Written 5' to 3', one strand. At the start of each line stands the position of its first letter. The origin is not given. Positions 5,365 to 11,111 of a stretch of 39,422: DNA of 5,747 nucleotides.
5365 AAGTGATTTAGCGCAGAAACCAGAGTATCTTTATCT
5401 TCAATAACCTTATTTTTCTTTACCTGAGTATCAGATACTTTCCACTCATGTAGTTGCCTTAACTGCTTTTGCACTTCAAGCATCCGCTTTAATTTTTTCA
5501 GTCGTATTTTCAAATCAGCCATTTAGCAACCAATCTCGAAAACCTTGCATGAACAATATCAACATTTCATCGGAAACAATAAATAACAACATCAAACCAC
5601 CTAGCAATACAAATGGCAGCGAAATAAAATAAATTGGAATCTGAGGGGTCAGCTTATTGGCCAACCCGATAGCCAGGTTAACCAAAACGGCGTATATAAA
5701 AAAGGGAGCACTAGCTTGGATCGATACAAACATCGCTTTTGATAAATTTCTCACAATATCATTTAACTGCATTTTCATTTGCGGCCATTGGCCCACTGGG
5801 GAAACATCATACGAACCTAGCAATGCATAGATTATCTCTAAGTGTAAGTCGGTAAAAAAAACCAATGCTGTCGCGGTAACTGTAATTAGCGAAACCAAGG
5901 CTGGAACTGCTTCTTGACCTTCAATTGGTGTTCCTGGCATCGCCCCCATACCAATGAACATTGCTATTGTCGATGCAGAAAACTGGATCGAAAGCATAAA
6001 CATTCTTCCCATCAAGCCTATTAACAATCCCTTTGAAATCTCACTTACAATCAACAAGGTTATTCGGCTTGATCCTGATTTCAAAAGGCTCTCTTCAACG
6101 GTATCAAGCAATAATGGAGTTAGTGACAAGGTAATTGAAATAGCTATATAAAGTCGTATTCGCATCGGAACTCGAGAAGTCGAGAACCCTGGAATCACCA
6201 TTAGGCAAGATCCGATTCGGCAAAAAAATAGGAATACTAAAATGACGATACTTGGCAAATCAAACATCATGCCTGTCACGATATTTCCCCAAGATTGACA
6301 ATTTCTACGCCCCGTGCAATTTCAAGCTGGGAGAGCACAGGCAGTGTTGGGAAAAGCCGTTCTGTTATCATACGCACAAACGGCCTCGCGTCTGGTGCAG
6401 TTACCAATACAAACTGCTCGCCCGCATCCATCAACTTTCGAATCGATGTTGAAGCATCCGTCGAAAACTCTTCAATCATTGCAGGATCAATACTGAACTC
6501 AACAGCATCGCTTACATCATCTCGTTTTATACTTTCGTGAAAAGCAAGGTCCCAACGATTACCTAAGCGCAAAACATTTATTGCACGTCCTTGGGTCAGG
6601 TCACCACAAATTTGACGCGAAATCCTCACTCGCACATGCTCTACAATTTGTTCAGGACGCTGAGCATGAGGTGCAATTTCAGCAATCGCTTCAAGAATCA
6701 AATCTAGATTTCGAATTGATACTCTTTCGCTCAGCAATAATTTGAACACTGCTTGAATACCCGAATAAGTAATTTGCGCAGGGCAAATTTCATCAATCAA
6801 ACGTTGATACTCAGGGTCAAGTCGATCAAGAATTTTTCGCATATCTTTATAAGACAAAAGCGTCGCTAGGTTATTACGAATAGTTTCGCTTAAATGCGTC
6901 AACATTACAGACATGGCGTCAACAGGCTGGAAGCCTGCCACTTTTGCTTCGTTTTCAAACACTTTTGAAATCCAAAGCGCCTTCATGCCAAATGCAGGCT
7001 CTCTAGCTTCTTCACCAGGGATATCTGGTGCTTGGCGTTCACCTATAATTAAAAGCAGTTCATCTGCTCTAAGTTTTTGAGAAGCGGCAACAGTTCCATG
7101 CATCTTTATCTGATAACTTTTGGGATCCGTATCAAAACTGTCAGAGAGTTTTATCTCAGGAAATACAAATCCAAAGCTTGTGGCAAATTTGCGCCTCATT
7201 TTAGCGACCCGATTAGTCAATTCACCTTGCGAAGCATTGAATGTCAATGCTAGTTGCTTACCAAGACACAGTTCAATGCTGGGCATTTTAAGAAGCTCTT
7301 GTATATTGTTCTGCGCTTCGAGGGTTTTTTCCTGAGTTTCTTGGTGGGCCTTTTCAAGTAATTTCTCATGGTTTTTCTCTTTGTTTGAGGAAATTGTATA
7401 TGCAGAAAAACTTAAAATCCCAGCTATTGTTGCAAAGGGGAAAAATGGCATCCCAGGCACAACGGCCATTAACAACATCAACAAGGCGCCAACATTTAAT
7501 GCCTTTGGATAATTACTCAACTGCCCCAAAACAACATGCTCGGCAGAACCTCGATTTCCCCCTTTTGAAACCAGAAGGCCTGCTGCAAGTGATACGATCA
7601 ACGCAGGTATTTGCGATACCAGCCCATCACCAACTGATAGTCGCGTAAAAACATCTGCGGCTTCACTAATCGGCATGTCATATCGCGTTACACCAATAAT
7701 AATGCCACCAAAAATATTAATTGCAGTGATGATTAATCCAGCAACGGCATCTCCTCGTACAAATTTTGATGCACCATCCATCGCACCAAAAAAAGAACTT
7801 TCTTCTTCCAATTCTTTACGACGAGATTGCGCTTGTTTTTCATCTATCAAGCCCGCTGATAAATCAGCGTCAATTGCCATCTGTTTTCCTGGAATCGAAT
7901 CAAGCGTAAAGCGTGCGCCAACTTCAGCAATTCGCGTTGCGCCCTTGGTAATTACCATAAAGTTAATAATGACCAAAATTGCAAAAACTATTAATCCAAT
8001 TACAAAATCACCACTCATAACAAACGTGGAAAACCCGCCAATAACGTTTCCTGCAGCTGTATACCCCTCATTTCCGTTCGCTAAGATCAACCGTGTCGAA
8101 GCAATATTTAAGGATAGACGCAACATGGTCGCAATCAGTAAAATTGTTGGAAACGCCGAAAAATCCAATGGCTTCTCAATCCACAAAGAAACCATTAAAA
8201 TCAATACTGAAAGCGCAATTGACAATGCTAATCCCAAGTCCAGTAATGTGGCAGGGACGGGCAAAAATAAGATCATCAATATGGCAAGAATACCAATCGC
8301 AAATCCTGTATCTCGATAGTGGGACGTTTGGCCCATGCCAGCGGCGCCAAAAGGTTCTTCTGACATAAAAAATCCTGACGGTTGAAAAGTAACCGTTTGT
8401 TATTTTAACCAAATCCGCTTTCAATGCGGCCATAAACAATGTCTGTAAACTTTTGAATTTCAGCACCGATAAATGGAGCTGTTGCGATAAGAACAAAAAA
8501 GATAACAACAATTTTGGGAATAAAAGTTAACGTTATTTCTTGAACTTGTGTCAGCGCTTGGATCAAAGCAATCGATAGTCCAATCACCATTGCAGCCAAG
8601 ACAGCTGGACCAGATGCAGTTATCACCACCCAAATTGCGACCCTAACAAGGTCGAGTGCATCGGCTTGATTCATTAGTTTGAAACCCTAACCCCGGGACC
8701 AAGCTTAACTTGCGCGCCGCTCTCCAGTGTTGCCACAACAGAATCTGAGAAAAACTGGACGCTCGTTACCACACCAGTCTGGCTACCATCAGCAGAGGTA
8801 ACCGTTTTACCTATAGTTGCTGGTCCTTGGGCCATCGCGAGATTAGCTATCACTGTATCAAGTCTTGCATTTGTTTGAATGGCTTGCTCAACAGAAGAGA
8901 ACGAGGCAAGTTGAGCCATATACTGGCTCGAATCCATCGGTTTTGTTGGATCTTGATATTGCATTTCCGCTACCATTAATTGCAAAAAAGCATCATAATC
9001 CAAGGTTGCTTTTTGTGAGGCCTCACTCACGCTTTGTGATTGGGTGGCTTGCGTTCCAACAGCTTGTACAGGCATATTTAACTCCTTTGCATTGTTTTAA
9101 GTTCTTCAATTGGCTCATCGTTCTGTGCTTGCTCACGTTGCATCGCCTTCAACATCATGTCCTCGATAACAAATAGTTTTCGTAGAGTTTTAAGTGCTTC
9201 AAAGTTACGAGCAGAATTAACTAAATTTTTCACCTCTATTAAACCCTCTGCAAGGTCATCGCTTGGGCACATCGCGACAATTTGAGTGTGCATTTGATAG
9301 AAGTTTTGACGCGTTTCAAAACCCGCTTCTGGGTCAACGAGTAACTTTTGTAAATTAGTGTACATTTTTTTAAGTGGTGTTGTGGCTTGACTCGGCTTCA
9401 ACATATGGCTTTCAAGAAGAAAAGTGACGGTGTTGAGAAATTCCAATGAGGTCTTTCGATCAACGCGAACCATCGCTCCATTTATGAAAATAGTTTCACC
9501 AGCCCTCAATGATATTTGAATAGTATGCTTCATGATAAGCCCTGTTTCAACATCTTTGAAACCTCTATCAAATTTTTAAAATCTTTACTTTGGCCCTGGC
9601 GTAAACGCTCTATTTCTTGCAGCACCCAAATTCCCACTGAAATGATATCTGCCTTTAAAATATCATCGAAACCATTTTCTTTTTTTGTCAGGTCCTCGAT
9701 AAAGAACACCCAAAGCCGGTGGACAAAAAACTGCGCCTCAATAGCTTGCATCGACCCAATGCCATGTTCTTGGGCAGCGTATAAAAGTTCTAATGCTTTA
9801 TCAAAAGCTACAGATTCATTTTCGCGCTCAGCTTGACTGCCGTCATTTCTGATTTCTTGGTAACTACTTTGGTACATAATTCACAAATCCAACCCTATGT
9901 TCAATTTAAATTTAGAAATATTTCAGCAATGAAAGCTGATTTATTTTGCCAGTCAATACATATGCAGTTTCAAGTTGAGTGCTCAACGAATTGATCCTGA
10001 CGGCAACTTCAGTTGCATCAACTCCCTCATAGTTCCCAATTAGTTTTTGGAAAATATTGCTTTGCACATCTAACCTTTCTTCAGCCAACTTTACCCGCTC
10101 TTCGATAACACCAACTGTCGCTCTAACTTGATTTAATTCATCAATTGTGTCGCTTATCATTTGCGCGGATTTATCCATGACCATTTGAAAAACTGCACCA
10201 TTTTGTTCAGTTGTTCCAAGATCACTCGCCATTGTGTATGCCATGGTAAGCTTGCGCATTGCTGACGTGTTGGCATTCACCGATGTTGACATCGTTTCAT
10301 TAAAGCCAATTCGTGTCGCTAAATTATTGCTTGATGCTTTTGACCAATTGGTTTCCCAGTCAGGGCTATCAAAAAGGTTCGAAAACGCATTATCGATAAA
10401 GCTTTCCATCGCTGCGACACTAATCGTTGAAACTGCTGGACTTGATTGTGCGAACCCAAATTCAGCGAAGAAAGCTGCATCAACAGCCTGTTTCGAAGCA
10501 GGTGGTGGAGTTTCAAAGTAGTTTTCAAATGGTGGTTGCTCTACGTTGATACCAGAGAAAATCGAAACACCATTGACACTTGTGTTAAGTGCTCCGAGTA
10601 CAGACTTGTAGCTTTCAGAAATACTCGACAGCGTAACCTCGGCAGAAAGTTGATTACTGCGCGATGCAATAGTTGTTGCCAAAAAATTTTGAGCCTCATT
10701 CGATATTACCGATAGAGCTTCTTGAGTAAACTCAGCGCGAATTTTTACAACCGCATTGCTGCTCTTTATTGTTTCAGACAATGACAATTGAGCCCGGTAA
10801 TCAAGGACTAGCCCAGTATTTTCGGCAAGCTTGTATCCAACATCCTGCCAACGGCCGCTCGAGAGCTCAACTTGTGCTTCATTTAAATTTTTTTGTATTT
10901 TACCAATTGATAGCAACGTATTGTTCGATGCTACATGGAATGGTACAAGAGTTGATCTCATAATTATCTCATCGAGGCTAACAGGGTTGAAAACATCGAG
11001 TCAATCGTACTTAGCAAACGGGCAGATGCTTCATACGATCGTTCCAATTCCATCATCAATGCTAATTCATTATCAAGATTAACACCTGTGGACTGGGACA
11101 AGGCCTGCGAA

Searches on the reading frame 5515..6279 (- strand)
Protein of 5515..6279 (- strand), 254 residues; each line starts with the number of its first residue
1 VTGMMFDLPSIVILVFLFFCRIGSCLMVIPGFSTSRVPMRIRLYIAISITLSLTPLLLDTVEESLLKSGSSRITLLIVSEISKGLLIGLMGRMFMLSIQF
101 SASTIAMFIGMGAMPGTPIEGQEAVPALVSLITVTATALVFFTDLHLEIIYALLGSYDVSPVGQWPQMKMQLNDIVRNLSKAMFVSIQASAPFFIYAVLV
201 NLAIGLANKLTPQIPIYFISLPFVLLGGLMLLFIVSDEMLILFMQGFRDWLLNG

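Call 15: search_protein_families(library=pfam, proteins=[window:5515-6279:-])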
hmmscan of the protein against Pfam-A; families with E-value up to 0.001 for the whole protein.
window:5515-6279:- (254 aa): 1 family
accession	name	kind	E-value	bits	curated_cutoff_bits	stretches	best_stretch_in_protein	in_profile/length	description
PF01311.25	Bac_export_1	-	1.7e-41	142.8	27.8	1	13-247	2-227/230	Bacterial export proteins, family 1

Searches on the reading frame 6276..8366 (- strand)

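Call 15: search_protein_families(library=pfam, proteins=[window:6276-8366:-])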
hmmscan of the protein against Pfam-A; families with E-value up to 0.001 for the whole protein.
window:6276-8366:- (696 aa): 1 family
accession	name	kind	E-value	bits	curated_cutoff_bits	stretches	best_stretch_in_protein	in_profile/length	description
PF00771.25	FHIPEP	-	1.5e-241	803.9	29.1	1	29-687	1-656/657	FHIPEP family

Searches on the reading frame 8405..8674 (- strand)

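Call 15: search_protein_families(library=pfam, proteins=[window:8405-8674:-])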
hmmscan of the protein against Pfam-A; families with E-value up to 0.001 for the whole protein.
window:8405-8674:- (89 aa): 1 family
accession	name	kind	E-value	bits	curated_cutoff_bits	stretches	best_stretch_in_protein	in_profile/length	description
PF01313.24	Bac_export_3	-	3.7e-24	84.9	25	1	6-77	2-73/74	Bacterial export proteins, family 3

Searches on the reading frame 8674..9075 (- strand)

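Call 15: search_protein_families(library=pfam, proteins=[window:8674-9075:-])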
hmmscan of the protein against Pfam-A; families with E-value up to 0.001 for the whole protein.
window:8674-9075:- (133 aa): 1 family
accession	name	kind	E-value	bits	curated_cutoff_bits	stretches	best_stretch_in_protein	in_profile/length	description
PF03963.19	FlgD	-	2.9e-22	79.1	27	1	8-73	9-74/75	Flagellar hook capping protein - N-terminal region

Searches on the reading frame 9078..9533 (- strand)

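Call 67: search_protein_families(library=pfam, proteins=[window:9078-9533:-])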
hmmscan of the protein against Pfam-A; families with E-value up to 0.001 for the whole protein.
window:9078-9533:- (151 aa): 1 family
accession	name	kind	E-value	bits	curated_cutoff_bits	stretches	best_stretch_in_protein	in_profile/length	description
PF07378.16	FlbT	-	8.2e-31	107.1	27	1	6-128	2-125/125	Flagellar protein FlbT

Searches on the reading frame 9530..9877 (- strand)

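Call 67: search_protein_families(library=pfam, proteins=[window:9530-9877:-])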
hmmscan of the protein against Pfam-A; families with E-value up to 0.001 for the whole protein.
window:9530-9877:- (115 aa): 1 family
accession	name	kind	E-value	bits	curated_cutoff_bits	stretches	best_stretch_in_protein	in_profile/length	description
PF07309.16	FlaF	-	1.2e-26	93.4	23.6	1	2-114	1-113/113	Flagellar protein FlaF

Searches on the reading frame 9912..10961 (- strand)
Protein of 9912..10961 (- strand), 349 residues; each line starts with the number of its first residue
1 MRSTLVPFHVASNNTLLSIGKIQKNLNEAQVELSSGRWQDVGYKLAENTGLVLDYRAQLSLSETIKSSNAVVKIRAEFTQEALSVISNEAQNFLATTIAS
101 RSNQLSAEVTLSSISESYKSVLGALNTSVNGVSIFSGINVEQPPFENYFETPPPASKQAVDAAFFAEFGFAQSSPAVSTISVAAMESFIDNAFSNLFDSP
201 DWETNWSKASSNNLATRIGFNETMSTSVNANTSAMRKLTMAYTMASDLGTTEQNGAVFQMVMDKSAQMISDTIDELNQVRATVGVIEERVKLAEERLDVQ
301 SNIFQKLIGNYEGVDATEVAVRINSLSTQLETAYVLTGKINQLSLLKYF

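Call 67: search_protein_families(library=pfam, proteins=[window:9912-10961:-])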
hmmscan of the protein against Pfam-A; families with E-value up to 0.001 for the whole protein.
window:9912-10961:- (349 aa): 2 families
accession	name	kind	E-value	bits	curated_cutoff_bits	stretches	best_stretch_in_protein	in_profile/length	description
PF00700.27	Flagellin_C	-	6.8e-14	52.4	23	1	267-349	2-86/86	Bacterial flagellin C-terminal helical region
PF00669.25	Flagellin_N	-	5.4e-13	49.6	26.6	1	10-139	5-138/139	Bacterial flagellin N-terminal helical region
